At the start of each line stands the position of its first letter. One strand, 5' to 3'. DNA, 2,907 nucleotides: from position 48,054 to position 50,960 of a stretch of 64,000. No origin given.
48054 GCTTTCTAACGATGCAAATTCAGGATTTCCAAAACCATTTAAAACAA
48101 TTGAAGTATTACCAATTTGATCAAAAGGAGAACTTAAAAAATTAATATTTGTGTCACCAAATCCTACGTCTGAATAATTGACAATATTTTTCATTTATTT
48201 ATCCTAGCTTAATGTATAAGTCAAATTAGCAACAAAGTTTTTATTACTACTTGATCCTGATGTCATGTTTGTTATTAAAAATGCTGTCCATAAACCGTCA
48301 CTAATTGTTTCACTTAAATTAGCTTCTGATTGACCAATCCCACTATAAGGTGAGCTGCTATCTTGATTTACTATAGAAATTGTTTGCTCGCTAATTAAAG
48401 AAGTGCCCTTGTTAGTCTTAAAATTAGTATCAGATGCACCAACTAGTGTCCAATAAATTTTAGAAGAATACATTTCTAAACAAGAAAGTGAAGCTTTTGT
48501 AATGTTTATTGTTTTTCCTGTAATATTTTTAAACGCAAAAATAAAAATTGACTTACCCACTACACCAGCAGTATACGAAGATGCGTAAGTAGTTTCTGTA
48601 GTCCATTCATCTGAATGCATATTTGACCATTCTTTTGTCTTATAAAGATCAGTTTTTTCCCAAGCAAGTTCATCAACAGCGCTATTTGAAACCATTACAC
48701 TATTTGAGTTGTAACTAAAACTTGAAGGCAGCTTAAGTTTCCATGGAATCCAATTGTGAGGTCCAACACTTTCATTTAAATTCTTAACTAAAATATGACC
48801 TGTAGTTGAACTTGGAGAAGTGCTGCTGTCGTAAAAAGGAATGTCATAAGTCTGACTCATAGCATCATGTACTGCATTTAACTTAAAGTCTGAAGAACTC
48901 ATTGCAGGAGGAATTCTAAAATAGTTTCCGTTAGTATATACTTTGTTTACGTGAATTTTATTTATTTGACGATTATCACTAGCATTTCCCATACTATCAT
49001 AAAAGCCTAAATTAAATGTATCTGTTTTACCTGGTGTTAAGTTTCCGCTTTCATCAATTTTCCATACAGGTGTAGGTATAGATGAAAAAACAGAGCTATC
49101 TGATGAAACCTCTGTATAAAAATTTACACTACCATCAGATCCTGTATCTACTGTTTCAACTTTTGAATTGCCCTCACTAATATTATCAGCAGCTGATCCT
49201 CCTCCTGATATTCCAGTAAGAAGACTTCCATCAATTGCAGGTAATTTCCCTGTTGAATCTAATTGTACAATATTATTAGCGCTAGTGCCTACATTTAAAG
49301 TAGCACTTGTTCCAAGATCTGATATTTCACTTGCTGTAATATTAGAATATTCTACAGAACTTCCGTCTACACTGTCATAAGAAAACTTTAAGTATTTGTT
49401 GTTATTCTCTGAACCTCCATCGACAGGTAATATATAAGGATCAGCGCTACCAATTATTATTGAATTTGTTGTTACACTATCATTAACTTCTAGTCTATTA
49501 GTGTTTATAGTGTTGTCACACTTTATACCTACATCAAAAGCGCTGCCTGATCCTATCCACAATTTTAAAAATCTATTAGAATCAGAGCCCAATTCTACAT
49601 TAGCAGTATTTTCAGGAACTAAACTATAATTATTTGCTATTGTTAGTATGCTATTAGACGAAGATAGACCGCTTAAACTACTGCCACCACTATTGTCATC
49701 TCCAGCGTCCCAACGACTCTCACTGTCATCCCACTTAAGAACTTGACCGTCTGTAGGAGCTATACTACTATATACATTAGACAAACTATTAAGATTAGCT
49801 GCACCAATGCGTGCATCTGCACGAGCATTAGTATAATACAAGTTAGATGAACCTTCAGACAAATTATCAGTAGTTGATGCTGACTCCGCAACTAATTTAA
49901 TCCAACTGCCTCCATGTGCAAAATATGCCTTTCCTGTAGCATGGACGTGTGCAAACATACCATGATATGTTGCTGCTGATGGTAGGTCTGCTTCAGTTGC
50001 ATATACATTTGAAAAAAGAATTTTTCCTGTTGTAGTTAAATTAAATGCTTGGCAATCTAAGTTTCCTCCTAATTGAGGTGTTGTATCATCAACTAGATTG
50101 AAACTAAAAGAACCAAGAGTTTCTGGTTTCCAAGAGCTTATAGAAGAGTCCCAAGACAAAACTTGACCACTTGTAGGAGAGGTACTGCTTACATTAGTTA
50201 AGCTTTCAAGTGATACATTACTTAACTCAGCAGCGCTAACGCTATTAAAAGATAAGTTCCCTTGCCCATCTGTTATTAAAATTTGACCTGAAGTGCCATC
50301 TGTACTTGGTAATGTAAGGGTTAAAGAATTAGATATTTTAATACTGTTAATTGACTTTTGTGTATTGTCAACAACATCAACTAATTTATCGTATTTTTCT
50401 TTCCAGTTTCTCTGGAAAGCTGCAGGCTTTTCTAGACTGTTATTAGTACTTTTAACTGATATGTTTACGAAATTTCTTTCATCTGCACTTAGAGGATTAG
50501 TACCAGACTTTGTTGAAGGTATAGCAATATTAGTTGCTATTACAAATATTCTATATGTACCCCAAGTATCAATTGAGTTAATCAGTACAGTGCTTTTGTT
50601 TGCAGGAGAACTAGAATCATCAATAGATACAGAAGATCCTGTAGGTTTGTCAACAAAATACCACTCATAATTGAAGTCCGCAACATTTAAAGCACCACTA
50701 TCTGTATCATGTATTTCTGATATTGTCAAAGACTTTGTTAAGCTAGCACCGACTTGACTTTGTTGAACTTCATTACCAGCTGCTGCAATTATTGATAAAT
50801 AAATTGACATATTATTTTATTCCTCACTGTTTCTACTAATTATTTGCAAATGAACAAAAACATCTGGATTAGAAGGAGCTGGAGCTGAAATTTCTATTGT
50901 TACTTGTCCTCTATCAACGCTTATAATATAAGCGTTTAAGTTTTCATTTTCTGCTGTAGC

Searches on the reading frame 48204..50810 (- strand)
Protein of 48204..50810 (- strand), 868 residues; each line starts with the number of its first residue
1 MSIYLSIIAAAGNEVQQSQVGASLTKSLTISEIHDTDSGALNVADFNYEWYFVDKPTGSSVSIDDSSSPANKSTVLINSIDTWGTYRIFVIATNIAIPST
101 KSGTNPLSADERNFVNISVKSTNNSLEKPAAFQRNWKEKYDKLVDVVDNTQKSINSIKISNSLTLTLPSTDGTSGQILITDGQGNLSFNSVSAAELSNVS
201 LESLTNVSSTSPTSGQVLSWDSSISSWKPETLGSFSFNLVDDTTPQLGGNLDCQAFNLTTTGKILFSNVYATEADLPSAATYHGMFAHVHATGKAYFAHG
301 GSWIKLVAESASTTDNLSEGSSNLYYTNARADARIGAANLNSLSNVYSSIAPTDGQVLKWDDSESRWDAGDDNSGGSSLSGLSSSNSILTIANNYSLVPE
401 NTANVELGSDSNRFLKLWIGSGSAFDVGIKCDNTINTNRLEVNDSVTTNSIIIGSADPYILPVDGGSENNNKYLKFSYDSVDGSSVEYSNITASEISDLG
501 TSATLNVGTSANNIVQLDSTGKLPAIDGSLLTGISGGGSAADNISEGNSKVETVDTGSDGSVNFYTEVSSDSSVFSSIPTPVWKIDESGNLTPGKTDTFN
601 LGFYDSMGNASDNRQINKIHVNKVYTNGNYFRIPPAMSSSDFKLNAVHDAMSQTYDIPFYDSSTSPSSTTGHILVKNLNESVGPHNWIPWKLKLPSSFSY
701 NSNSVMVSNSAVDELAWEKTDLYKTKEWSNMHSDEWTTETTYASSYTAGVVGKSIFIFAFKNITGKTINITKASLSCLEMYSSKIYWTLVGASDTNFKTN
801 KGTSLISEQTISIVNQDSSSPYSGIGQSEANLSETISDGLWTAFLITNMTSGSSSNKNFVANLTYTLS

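Call 11: search_protein_families(library=pfam, proteins=[window:48204-50810:-], max_evalue=0.001)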
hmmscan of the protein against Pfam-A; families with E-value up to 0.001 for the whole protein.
window:48204-50810:- (868 aa): 0 families

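Call 17: search_protein_families(library=phrogs, proteins=[window:48204-50810:-], max_evalue=0.00001)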
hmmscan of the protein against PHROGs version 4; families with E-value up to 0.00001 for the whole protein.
window:48204-50810:- (868 aa): 3 families
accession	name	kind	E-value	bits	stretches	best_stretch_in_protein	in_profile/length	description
phrog_9729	-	tail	5.9e-22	79.1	1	251-313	488-550/750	tail fiber protein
phrog_32934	-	unknown function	5.6e-20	72.3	2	301-375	253-326/577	-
phrog_677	-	tail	5.8e-09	36.8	1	261-389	122-218/412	baseplate wedge tail fiber protein connector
